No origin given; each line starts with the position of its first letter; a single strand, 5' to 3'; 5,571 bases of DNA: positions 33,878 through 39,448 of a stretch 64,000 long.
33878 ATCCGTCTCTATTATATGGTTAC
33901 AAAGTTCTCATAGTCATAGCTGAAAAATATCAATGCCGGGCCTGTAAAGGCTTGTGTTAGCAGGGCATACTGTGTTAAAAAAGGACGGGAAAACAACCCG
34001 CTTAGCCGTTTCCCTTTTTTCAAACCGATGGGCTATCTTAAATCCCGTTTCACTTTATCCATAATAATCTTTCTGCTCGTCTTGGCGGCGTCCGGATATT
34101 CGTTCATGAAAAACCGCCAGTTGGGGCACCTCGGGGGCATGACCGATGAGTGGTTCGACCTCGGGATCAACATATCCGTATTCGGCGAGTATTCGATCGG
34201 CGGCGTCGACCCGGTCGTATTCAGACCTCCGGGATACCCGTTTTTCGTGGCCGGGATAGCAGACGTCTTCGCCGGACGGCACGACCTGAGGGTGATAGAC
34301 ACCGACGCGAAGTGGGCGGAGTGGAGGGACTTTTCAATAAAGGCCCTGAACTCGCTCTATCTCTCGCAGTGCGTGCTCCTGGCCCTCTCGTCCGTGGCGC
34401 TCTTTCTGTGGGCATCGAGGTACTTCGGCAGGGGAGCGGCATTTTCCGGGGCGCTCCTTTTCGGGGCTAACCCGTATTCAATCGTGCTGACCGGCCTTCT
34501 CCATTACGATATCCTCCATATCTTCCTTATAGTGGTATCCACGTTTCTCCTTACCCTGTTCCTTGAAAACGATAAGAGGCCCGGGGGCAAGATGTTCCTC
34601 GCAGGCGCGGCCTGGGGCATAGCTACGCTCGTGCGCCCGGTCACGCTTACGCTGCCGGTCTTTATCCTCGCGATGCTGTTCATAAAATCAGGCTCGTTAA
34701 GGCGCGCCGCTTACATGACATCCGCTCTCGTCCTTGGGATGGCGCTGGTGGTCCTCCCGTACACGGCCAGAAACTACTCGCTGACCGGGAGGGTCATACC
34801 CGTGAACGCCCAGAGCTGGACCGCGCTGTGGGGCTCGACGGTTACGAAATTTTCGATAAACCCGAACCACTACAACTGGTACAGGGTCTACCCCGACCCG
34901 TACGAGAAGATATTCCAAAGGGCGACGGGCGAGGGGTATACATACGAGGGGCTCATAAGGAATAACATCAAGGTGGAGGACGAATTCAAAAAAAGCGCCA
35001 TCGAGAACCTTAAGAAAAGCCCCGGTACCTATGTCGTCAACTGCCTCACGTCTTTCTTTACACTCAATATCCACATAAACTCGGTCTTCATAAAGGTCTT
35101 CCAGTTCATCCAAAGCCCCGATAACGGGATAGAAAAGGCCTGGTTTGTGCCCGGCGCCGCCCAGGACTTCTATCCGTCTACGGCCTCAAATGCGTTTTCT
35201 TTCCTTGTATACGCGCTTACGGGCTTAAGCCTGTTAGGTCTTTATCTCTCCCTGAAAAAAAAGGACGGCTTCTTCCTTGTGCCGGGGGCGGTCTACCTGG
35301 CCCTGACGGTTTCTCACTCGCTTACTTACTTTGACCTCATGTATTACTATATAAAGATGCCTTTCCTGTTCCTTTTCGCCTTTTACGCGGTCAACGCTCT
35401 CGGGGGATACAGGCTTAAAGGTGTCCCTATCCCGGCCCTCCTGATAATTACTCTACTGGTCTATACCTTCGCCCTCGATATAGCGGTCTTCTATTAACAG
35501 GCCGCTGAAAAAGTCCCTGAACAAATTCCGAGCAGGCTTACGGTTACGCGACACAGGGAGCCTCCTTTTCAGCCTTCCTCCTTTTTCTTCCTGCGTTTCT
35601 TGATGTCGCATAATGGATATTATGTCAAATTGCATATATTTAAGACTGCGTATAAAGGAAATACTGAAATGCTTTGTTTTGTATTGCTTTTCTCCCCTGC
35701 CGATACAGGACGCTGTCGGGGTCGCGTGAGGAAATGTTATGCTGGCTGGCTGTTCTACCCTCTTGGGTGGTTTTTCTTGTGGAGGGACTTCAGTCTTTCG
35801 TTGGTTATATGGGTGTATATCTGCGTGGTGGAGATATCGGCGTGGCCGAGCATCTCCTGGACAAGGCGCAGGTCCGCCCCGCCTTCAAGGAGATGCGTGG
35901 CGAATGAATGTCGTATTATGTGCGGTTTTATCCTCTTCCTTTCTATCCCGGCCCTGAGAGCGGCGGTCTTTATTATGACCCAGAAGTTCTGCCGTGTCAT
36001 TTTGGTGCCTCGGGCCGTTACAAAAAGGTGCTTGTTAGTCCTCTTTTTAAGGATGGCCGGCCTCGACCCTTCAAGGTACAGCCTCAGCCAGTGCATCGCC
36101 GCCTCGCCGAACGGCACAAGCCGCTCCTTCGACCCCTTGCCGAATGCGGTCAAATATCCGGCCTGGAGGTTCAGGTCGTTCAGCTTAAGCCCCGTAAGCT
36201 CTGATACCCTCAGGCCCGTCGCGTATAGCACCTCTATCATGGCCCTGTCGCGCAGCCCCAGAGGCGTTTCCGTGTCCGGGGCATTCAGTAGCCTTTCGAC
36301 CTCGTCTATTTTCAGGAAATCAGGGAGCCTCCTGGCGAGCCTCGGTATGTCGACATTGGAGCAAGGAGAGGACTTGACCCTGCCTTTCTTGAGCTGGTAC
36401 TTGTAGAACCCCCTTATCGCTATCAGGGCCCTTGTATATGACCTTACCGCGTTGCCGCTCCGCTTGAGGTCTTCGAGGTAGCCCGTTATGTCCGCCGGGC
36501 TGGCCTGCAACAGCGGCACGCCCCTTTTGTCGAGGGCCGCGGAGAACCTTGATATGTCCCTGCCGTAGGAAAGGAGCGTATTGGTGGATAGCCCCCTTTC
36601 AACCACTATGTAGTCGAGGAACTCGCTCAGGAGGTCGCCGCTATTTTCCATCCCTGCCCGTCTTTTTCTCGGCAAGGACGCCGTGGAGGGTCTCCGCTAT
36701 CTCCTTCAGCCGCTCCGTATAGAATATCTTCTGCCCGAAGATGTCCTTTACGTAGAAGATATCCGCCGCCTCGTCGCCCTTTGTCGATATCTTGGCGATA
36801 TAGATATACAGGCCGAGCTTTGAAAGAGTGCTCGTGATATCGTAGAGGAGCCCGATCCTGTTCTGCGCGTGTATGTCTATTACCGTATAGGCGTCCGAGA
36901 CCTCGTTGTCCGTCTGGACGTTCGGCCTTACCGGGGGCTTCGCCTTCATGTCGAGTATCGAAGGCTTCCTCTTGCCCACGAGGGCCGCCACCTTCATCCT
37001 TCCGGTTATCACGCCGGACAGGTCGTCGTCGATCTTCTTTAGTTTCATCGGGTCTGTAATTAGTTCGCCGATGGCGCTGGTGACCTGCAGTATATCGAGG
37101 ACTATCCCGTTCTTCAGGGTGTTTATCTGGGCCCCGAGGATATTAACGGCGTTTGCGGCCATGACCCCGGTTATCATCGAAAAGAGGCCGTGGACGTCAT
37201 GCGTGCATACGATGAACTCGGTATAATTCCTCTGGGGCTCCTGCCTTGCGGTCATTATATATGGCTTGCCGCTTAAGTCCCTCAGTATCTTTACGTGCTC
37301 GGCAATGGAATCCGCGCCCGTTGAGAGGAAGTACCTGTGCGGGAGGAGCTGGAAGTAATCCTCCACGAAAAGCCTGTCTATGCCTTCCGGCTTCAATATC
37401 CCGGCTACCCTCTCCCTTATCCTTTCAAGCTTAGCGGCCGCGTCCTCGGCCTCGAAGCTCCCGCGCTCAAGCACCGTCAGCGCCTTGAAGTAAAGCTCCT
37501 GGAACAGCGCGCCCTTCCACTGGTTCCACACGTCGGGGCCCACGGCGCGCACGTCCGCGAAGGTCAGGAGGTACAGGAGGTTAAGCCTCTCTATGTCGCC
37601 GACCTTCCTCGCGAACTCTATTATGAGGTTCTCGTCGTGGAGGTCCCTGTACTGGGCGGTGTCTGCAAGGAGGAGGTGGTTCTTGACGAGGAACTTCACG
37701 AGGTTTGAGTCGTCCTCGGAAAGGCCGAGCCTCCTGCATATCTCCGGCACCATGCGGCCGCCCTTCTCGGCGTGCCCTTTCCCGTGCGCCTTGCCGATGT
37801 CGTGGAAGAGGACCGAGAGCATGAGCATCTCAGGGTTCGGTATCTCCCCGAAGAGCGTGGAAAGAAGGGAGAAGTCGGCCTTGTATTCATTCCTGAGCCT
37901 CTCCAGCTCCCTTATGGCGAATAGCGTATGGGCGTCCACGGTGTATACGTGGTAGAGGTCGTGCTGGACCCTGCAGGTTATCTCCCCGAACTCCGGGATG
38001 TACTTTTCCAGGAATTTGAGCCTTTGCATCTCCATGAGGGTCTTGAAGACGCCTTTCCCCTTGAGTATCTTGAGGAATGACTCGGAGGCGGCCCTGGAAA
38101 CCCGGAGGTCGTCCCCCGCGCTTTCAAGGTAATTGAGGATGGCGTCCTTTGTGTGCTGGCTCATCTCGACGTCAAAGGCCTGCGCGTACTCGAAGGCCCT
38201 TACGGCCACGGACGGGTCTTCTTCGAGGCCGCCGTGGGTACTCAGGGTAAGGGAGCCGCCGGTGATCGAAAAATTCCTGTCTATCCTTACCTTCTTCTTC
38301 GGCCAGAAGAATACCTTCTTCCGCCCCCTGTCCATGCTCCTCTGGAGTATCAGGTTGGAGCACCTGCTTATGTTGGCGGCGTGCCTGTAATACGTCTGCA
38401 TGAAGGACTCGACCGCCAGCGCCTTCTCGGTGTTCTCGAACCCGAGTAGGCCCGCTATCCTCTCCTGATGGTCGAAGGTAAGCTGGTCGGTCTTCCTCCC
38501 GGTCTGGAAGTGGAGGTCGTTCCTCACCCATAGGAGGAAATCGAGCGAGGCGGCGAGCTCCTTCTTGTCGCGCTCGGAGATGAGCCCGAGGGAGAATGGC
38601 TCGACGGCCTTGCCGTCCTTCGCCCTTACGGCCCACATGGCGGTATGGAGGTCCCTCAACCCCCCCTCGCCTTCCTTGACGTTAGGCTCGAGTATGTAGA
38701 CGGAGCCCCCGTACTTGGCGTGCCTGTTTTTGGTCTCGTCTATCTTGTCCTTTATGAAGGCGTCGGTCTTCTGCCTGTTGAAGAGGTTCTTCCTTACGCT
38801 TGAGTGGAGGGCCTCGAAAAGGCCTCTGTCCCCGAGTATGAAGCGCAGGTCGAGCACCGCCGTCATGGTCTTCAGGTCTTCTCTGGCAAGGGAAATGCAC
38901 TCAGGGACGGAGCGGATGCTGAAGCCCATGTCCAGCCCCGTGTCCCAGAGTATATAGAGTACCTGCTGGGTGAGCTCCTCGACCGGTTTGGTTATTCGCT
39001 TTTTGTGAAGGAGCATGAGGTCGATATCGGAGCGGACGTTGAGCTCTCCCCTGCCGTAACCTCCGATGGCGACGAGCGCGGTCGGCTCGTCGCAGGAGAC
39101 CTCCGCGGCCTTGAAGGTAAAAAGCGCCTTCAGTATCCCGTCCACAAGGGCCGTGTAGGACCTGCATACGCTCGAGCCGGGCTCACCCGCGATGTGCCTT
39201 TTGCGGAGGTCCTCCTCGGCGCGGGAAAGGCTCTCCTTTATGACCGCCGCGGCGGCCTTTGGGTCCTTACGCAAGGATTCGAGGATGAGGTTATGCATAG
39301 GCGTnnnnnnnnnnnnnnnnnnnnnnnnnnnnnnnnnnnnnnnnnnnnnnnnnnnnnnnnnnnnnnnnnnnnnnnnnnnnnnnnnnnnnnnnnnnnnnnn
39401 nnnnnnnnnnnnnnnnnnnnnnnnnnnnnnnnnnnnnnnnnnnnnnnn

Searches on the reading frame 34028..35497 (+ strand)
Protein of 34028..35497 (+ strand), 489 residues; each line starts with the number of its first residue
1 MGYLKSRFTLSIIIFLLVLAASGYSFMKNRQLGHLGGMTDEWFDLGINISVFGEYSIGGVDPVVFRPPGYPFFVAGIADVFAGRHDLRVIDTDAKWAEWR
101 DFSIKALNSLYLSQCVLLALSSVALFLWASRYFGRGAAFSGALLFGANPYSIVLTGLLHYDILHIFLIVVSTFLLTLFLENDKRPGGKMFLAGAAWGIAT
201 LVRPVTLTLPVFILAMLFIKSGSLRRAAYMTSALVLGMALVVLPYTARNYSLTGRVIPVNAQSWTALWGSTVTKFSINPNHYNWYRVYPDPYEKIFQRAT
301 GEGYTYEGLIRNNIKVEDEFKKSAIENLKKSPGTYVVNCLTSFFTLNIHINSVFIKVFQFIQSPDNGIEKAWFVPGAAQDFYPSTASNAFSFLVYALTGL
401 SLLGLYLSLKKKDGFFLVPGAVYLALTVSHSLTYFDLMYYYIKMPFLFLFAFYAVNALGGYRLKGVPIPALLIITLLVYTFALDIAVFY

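Call 68: search_protein_families(library=pfam, proteins=[window:34028-35497:+], max_evalue=0.00001)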
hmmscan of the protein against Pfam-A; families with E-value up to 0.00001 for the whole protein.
window:34028-35497:+ (489 aa): 1 family
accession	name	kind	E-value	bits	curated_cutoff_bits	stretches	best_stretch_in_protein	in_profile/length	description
PF13231.12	PMT_2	-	2.6e-09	37.9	26.1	1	108-242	22-155/160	Dolichyl-phosphate-mannose-protein mannosyltransferase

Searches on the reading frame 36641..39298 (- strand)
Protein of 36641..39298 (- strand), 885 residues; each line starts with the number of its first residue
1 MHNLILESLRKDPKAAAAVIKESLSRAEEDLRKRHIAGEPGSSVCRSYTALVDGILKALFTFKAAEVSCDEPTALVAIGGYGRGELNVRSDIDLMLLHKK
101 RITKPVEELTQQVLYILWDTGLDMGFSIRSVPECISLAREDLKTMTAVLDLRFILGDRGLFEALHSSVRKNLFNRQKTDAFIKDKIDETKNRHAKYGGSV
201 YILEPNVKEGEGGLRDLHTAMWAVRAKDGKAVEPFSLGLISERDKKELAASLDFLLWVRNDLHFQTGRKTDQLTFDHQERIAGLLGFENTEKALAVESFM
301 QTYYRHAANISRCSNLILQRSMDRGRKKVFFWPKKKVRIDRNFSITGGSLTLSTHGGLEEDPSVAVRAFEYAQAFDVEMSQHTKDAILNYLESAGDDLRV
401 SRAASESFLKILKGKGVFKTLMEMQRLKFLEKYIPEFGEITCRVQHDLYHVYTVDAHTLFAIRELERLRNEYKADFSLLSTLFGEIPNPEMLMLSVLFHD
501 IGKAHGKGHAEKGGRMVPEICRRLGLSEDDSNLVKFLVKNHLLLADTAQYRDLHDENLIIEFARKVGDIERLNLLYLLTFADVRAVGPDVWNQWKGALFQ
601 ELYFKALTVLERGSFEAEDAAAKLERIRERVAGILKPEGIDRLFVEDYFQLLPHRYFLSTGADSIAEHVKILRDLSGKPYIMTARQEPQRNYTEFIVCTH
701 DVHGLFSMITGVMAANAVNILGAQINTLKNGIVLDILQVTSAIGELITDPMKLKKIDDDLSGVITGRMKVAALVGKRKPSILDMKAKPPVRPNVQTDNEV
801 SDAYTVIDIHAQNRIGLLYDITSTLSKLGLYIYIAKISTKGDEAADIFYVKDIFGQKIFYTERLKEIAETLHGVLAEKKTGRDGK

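Call 11: search_protein_families(library=pfam, proteins=[window:36641-39298:-], max_evalue=0.0001)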
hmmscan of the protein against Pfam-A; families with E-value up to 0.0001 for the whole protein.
window:36641-39298:- (885 aa): 5 families
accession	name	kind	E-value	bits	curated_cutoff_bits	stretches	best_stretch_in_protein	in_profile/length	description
PF08335.16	GlnD_UR_UTase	-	8e-38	130.1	21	1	181-316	2-139/141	GlnD PII-uridylyltransferase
PF24931.1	ACT_ACR9_3rd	-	1.4e-08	35.1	27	1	793-872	1-81/98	ACR9-like, ACT-like domain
PF01842.31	ACT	-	1.4e-07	31.6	27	0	805-853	1-51/66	ACT domain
PF13291.12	ACT_4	-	2e-05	25.6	27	0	806-847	8-50/80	ACT domain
PF01966.28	HD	-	2.7e-05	24.9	22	1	478-560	20-107/116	HD domain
